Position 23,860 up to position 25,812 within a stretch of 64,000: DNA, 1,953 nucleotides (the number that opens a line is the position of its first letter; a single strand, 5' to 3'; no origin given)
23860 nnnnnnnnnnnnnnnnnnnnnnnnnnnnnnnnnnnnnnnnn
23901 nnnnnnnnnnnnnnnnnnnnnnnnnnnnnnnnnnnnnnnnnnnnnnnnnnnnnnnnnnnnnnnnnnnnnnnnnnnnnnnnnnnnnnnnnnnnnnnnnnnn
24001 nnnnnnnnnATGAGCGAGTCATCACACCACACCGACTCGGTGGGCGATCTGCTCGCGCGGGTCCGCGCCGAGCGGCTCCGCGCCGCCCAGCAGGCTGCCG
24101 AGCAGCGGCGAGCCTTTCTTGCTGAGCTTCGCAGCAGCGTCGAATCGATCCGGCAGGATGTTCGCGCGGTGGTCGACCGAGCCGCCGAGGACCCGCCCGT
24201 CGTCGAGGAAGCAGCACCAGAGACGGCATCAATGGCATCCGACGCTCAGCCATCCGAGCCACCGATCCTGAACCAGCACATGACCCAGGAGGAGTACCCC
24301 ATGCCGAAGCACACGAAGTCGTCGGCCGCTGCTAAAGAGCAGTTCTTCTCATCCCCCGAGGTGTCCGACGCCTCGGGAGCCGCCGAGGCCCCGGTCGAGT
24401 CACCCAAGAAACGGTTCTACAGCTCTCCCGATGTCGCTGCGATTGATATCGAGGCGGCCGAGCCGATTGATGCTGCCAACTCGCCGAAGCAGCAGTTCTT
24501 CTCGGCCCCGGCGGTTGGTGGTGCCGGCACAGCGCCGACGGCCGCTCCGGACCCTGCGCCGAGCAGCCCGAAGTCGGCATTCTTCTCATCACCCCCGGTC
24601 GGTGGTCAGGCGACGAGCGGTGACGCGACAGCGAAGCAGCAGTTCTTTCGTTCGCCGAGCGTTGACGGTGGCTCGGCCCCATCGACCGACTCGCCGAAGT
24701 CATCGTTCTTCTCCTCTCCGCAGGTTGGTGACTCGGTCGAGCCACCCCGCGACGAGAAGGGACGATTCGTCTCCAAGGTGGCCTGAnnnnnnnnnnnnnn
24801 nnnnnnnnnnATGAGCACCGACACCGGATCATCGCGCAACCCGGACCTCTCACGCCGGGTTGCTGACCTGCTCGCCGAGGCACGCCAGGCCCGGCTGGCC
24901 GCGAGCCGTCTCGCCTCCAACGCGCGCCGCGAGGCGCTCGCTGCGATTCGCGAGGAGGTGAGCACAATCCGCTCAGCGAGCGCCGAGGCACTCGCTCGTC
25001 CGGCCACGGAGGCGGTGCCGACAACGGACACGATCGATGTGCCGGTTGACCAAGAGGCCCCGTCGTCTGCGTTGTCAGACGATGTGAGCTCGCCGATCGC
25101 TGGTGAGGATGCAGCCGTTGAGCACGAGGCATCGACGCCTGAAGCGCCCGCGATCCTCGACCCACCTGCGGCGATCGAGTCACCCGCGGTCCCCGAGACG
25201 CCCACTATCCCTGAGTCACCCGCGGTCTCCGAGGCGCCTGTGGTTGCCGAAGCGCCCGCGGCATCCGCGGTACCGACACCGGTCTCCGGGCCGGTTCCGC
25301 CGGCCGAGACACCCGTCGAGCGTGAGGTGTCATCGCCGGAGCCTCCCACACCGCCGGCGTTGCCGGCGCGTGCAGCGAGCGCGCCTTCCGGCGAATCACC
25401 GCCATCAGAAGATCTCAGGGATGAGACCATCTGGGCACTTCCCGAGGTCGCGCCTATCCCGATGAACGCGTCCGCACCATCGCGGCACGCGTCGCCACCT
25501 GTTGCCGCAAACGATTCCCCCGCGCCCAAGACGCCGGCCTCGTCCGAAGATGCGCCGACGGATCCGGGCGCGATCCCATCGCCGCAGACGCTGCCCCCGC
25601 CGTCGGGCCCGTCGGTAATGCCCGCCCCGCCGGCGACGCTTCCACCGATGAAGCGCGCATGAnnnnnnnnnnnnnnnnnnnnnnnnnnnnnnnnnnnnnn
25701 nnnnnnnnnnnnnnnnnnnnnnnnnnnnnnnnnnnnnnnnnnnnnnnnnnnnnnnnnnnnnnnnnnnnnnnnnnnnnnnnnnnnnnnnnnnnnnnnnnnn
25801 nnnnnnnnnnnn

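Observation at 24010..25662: Two novel repeat proteins in the GvpC position (between gvpA and gvpN) sharing a paralogous N-terminal helical domain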

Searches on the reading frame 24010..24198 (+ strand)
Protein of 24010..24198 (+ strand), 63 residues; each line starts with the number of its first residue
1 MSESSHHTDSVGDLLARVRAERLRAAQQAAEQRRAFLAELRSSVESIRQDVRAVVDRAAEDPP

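Call 22: find_homologous_proteins(query=A1, max_evalue=0.01)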
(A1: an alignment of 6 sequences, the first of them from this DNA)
Query A1 (6 sequences) (63 aa, profile of the alignment): 7 proteins with E <= 0.01 among 8000 candidates.
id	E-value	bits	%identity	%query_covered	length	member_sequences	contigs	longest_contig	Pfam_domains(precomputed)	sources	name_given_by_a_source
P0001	1.7e-28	117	32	40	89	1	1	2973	-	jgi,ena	-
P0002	2.0e-25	107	-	-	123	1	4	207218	-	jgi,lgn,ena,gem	-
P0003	4.3e-25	106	30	68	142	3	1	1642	-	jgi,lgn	-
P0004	7.3e-24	102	41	46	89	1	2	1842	-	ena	-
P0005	6.5e-18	83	-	-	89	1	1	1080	-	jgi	jgi:hypothetical protein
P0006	8.8e-17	79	41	52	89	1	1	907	-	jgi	jgi:hypothetical protein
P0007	6.2e-14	70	-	-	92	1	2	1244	-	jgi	jgi:hypothetical protein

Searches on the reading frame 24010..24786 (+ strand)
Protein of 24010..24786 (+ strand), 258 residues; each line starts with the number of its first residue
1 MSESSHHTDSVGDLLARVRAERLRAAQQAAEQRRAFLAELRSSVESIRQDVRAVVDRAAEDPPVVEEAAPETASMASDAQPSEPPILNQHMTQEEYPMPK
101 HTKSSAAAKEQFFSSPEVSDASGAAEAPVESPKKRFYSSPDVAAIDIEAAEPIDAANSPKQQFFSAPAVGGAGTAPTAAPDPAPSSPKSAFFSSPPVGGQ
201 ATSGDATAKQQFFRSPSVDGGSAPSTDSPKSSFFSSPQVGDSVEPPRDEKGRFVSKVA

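Call 3: search_protein_families(library=pfam, proteins=[window:24010-24786:+], max_evalue=0.1)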
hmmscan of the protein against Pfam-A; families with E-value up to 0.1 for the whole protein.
window:24010-24786:+ (258 aa): 2 families
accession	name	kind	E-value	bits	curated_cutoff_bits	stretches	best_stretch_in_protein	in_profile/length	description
PF07336.16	ABATE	-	0.0056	17.7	24.4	1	10-105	24-112/130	Putative stress-induced transcription regulator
PF14331.11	IcmF-related_N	-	0.016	15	25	1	9-114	116-223/259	IcmF-related N-terminal domain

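Call 4: search_protein_families(library=ncbifam, proteins=[window:24010-24786:+], max_evalue=0.1)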
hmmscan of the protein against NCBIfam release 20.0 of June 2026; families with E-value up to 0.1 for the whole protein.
window:24010-24786:+ (258 aa): 0 families

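Call 6: find_homologous_proteins(query=window:24010-24786:+, max_evalue=0.01)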
Query window:24010-24786:+: 8000 candidates shared short words with the query, none scored E <= 0.01.

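Call 27: search_protein_representatives(protein=window:24010-24786:+)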
Query: 258 residues. Proteins with E-value up to 0.001 (for the whole library): 2; up to 1e-10: 0; up to 1e-30: 0. The best 2 are listed.
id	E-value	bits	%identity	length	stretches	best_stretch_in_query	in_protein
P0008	2.1e-06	44.5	18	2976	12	19-103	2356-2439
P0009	3.5e-05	40.5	18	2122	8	19-103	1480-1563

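Call 54: search_protein_families(library=pfam, proteins=[window:24010-24786:+], max_evalue=10)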
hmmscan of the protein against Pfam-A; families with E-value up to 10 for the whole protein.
window:24010-24786:+ (258 aa): 2 families
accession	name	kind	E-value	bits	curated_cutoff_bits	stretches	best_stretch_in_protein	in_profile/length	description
PF07336.16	ABATE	-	0.0056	17.7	24.4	1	10-105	24-112/130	Putative stress-induced transcription regulator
PF14331.11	IcmF-related_N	-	0.016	15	25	1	9-114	116-223/259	IcmF-related N-terminal domain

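Call 56: predict_structure(protein=window:24010-24786:+)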
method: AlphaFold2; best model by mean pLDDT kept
length: 258 residues; sequences in the alignment: 1
mean_pLDDT: 60.3   pTM: 0.28
mean pLDDT of the five models: 60.3, 60.0, 59.0, 57.6, 54.9
residues with pLDDT >= 90: 49; 70-90: 17; 50-70: 82; < 50: 110
segments of 3 or more residues with pLDDT < 50: 104-109, 113-128, 137-140, 142-148, 153-155, 169-179, 181-188, 190-195, 197-210, 212-215, 217-222, 224-229, 234-236
pLDDT, mean of each block of 10 residues (from residue 1): 59 93 97 98 98 95 68 57 62 58 45 47 45 49 46 50 49 40 47 43 43 45 47 51 69 67
secondary structure, 60 per line:
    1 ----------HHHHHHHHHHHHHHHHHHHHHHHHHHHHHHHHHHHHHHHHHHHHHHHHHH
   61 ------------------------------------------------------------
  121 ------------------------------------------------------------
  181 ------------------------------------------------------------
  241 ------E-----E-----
elements in order: H11-60

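Call 73: list_cluster_members(proteins=[window:24010-24786:+, window:24811-25662:+])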
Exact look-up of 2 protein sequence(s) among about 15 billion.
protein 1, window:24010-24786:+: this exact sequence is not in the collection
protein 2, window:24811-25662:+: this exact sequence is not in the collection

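Call 81: search_solved_structures(query=window:24010-24786:+, max_evalue=10)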
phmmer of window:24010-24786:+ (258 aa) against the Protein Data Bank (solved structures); distinct sequences matched with E-value up to 10: 2.
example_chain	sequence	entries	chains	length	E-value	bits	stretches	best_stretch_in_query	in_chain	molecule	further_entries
9ibw_A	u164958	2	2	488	0.76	13.1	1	21-89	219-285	Short-wave-sensitive opsin 1,Soluble cytochrome b562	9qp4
8ulf_L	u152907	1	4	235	0.96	12.8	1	144-207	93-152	7g7 light chain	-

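Call 89: search_dna_similar(query=window:24010-24786:+, collection=plasmids, mode=protein, max_evalue=0.01, max_rows=10)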
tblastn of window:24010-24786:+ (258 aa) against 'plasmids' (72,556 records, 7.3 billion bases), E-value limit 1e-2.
No match.

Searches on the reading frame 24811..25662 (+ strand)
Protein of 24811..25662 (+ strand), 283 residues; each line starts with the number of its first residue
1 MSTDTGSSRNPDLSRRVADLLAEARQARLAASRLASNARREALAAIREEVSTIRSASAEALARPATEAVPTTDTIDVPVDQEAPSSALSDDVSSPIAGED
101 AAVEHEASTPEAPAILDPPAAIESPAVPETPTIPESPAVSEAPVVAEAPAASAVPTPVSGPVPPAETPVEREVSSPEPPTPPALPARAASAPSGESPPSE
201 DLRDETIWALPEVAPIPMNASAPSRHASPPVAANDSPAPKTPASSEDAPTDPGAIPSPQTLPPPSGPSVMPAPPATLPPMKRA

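Call 3: search_protein_families(library=pfam, proteins=[window:24811-25662:+], max_evalue=0.1)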
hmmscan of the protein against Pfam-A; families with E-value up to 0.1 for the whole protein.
window:24811-25662:+ (283 aa): 1 family
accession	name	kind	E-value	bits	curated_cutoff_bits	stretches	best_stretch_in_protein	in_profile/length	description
PF00441.29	Acyl-CoA_dh_1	-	0.019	15.6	22.4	1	9-69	49-107/150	Acyl-CoA dehydrogenase, C-terminal domain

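Call 4: search_protein_families(library=ncbifam, proteins=[window:24811-25662:+], max_evalue=0.1)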
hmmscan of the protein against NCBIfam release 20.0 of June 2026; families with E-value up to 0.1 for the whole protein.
window:24811-25662:+ (283 aa): 0 families

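Call 8: find_encoding_contigs(protein=window:24811-25662:+, flank=8000)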
Protein window:24811-25662:+ (283 aa): 1 contig read that carries it; 1 place shown.
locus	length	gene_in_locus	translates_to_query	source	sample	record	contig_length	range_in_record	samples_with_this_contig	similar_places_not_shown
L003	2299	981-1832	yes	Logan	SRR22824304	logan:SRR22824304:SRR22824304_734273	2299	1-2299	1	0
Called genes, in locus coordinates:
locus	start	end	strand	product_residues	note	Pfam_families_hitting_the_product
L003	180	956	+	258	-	-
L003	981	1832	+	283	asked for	-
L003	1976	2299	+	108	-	?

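Call 54: search_protein_families(library=pfam, proteins=[window:24811-25662:+], max_evalue=10)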
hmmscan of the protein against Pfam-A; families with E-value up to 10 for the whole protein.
window:24811-25662:+ (283 aa): 1 family
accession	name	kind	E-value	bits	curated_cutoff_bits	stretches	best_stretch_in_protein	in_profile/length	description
PF00441.29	Acyl-CoA_dh_1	-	0.019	15.6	22.4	1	9-69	49-107/150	Acyl-CoA dehydrogenase, C-terminal domain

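Call 70: predict_structure(protein=window:24811-25662:+)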
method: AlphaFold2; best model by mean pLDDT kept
length: 283 residues; sequences in the alignment: 1
mean_pLDDT: 60.7   pTM: 0.26
mean pLDDT of the five models: 60.7, 58.1, 57.1, 56.7, 54.4
residues with pLDDT >= 90: 44; 70-90: 10; 50-70: 155; < 50: 74
segments of 3 or more residues with pLDDT < 50: 145-157, 187-190, 220-224, 227-229, 231-239, 241-247
pLDDT, mean of each block of 10 residues (from residue 1): 58 91 98 97 97 92 62 57 54 53 50 56 57 53 46 49 57 57 49 49 52 52 48 47 47 53 58 66 54
secondary structure, 60 per line:
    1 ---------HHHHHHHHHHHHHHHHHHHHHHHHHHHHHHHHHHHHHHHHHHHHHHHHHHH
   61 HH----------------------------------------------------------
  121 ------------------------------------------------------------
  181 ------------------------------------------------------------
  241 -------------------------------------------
elements in order: H10-62
